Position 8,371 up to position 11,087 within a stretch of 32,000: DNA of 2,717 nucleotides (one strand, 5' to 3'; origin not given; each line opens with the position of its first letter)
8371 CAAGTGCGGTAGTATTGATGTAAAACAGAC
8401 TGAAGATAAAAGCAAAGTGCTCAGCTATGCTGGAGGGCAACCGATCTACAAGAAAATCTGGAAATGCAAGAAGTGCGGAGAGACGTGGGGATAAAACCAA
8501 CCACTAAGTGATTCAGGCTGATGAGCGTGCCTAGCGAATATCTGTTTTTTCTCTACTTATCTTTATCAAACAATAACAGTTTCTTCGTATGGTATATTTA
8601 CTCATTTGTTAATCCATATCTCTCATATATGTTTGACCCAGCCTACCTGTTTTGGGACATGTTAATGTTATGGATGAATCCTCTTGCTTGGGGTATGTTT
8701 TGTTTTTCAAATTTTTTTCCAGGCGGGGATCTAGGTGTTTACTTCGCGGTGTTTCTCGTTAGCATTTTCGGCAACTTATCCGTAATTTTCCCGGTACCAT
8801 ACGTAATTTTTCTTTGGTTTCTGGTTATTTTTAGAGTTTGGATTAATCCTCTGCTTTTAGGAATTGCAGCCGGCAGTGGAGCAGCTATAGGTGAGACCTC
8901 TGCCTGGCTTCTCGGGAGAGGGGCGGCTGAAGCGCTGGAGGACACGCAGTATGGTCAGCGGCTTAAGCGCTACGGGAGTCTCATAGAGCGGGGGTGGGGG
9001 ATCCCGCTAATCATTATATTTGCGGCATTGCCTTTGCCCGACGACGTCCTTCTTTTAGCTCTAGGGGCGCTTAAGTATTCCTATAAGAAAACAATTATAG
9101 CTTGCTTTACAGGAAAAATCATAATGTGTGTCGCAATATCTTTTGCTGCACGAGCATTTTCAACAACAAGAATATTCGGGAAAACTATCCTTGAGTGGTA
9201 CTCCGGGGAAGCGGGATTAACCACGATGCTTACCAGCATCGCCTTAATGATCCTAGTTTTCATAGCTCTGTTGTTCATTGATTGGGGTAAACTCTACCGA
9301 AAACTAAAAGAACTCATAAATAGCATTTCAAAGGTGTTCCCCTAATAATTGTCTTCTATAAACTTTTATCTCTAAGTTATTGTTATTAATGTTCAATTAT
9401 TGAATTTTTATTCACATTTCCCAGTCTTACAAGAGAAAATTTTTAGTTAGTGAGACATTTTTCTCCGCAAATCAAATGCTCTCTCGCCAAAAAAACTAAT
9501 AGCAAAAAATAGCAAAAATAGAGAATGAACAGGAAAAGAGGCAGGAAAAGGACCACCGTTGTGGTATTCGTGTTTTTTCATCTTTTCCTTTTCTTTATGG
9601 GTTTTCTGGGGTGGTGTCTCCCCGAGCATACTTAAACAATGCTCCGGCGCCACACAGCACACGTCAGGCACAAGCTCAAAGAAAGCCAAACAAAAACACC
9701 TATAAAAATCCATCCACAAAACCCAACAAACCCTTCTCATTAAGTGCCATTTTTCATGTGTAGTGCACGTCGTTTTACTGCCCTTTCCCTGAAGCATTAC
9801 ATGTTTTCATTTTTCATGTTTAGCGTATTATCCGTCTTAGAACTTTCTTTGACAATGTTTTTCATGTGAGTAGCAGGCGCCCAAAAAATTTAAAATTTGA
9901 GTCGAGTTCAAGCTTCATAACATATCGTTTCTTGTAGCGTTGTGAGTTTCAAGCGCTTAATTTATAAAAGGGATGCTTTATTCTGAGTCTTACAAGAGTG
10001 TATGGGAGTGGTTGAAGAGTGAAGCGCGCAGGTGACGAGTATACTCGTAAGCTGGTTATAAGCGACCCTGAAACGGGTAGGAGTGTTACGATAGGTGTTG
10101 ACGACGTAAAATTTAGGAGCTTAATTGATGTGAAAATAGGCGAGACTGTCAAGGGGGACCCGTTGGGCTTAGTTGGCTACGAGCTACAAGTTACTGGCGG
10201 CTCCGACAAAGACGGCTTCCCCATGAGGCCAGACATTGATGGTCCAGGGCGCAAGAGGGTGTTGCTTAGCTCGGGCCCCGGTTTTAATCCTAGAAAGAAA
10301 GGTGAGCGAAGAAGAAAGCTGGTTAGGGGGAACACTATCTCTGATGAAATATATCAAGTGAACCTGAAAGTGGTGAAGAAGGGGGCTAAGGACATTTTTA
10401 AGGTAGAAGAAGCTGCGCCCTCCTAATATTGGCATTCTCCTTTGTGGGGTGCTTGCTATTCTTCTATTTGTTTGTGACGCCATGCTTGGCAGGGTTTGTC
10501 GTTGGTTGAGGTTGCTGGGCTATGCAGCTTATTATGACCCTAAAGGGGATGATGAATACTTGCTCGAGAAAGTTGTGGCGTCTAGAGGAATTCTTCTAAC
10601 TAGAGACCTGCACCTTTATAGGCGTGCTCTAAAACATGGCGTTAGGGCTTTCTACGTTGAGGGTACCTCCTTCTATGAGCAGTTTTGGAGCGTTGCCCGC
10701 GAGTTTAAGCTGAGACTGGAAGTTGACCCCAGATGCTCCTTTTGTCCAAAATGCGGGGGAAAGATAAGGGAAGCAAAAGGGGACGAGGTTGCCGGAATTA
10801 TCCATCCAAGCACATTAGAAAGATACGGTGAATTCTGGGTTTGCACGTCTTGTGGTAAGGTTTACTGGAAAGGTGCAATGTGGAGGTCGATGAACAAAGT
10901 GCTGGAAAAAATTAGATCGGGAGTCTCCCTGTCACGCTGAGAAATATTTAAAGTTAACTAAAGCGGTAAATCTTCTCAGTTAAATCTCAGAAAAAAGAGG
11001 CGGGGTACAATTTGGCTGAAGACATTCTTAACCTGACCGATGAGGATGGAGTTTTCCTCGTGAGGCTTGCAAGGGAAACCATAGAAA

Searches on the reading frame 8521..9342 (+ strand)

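Call 64: search_protein_families(library=pfam, proteins=[window:8521-9342:+], max_evalue=0.001)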
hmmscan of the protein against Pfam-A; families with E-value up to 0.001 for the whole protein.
window:8521-9342:+ (274 aa): 1 family
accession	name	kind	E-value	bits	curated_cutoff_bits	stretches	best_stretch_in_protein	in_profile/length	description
PF09335.16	VTT_dom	-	5.4e-11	43.5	33.9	1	93-209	2-120/123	VTT domain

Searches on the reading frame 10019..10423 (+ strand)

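Call 64: search_protein_families(library=pfam, proteins=[window:10019-10423:+], max_evalue=0.001)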
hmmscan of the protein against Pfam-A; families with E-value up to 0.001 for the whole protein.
window:10019-10423:+ (135 aa): 1 family
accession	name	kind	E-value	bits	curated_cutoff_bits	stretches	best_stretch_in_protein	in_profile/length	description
PF01092.24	Ribosomal_S6e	-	6.6e-44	149.2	26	1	11-127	2-121/125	Ribosomal protein S6e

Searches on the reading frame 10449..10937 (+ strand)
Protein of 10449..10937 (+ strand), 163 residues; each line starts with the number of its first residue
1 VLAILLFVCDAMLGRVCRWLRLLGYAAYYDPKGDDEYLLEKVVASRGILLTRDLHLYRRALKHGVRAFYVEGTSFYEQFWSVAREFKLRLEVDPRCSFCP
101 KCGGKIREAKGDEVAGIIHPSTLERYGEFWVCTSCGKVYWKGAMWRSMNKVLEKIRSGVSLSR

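Call 64: search_protein_families(library=pfam, proteins=[window:10449-10937:+], max_evalue=0.001)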
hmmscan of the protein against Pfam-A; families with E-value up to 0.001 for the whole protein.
window:10449-10937:+ (163 aa): 1 family
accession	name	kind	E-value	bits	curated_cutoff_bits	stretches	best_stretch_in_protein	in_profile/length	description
PF01927.22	Mut7-C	-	8e-40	136.7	23.3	1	7-151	3-145/146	Mut7-C RNAse domain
